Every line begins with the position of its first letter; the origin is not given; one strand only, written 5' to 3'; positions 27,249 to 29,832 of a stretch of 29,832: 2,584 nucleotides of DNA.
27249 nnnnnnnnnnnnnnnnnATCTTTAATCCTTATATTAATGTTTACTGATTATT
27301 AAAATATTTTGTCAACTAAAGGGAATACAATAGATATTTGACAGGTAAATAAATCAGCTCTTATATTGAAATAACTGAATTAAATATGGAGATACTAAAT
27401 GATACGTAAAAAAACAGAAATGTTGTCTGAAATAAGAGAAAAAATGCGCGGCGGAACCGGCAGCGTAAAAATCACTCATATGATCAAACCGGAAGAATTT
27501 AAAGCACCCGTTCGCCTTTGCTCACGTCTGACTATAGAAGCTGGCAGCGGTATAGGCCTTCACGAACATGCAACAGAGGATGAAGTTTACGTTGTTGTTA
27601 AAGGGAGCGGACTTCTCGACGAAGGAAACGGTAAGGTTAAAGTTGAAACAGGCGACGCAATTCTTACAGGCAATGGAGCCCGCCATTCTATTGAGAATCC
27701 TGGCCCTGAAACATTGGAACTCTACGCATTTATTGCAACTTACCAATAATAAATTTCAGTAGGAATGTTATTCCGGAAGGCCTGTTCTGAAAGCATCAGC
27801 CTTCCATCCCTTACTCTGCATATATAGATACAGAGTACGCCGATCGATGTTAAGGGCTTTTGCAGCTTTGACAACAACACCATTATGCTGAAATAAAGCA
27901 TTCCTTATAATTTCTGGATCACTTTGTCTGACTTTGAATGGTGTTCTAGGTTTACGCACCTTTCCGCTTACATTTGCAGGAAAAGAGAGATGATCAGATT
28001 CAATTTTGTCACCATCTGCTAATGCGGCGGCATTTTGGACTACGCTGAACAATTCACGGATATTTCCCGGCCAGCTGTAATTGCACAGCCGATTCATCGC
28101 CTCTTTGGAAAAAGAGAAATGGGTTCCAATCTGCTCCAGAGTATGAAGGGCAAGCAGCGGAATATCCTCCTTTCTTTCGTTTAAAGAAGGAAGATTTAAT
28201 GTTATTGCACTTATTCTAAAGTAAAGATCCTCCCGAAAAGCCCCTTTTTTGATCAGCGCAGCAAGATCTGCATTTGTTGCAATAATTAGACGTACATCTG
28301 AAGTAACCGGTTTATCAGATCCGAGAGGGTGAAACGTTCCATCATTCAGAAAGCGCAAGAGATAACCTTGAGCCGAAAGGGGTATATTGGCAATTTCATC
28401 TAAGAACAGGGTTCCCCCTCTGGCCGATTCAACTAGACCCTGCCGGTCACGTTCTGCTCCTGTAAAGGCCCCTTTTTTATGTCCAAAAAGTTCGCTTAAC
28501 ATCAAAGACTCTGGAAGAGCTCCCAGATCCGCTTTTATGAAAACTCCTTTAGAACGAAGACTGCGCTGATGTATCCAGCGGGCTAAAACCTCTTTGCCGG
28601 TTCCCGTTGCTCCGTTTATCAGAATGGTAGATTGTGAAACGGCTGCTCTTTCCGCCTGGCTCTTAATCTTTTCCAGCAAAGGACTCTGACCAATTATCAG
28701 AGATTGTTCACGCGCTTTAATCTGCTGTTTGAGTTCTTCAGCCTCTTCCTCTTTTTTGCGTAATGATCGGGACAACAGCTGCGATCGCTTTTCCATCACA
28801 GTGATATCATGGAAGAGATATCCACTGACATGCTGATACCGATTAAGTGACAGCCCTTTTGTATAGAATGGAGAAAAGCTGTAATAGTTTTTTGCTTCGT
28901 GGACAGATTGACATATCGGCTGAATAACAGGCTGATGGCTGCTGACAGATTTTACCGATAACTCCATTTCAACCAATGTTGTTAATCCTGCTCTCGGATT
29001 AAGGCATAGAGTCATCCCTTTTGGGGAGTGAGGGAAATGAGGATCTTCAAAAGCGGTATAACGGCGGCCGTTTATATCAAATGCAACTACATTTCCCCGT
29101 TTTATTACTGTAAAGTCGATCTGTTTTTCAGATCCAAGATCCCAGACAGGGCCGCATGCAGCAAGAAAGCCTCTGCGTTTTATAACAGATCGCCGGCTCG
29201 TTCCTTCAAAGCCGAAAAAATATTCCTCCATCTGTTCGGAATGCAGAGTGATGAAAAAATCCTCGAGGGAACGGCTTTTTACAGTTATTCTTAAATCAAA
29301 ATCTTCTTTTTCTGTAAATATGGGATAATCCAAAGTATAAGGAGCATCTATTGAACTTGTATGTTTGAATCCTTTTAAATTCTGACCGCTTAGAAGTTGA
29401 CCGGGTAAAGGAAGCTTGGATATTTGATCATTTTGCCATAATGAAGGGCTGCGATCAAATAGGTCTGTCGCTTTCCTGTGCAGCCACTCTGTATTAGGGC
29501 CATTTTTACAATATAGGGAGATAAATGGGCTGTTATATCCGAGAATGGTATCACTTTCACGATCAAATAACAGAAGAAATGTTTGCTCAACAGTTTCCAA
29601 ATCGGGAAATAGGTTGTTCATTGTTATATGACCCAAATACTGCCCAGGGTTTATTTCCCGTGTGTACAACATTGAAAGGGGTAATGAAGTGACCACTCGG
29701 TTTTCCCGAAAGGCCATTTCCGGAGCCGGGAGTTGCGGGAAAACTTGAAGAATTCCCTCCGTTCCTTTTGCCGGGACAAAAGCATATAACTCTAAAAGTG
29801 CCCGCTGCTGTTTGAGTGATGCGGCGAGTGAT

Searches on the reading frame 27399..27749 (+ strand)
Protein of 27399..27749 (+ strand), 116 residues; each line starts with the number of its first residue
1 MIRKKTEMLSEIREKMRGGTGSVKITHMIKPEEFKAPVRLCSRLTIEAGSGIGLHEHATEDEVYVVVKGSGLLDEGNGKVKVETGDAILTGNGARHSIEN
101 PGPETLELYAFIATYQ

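Call 7: search_protein_families(library=pfam, proteins=[window:27399-27749:+], max_evalue=0.001)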
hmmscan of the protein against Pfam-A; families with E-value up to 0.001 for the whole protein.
window:27399-27749:+ (116 aa): 4 families
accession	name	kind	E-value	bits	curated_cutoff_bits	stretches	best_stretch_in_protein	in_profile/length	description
PF07883.17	Cupin_2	-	2e-13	50.3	27.2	1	44-110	3-68/70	Cupin domain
PF01050.24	MannoseP_isomer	-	7.5e-05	23.3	23.6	1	42-108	31-97/116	Mannose-6-phosphate isomerase C-terminal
PF00190.28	Cupin_1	-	0.00066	19.7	22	1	42-111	36-113/151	Cupin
PF16867.11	DMSP_lyase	-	0.00069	19.8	27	1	55-99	111-154/162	Dimethlysulfonioproprionate lyase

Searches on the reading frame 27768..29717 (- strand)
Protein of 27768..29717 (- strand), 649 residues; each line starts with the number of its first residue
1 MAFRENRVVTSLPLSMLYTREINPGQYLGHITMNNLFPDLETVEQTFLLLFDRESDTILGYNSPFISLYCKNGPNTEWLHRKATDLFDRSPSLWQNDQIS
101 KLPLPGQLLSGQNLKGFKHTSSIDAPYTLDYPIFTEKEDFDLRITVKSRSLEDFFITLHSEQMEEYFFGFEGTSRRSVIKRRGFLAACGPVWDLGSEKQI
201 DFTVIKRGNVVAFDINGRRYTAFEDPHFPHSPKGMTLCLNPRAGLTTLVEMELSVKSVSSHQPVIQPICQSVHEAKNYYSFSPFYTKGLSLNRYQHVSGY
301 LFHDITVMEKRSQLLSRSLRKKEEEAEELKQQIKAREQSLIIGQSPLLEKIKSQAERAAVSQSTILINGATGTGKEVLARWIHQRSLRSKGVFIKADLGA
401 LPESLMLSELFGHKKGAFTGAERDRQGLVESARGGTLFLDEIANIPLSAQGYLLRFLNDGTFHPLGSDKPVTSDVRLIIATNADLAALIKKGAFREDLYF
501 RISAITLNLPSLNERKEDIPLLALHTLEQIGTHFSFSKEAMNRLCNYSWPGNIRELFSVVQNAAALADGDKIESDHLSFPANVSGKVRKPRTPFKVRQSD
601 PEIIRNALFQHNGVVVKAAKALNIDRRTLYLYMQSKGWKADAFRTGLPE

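Call 7: search_protein_families(library=pfam, proteins=[window:27768-29717:-], max_evalue=0.001)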
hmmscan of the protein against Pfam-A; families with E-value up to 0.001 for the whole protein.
window:27768-29717:- (649 aa): 6 families
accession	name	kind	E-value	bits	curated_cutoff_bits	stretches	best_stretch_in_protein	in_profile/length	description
PF00158.32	Sigma54_activat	-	3.3e-61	206.3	20.2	1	341-507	1-167/168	Sigma-54 interaction domain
PF14532.12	Sigma54_activ_2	-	2.6e-21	76.8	25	1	342-512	1-138/138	Sigma-54 interaction domain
PF25601.1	AAA_lid_14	-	5.4e-19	68.2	27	1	514-579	2-72/87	AAA+ ATPase lid domain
PF02954.25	HTH_8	-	1.1e-06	28.7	22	1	597-630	3-36/42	Bacterial regulatory protein, Fis family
PF07728.20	AAA_5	-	2e-05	25.1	22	1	365-482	2-122/139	AAA domain (dynein-related subfamily)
PF07724.20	AAA_2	-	2.4e-05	24.9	27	1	363-490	4-132/166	AAA domain (Cdc48 subfamily)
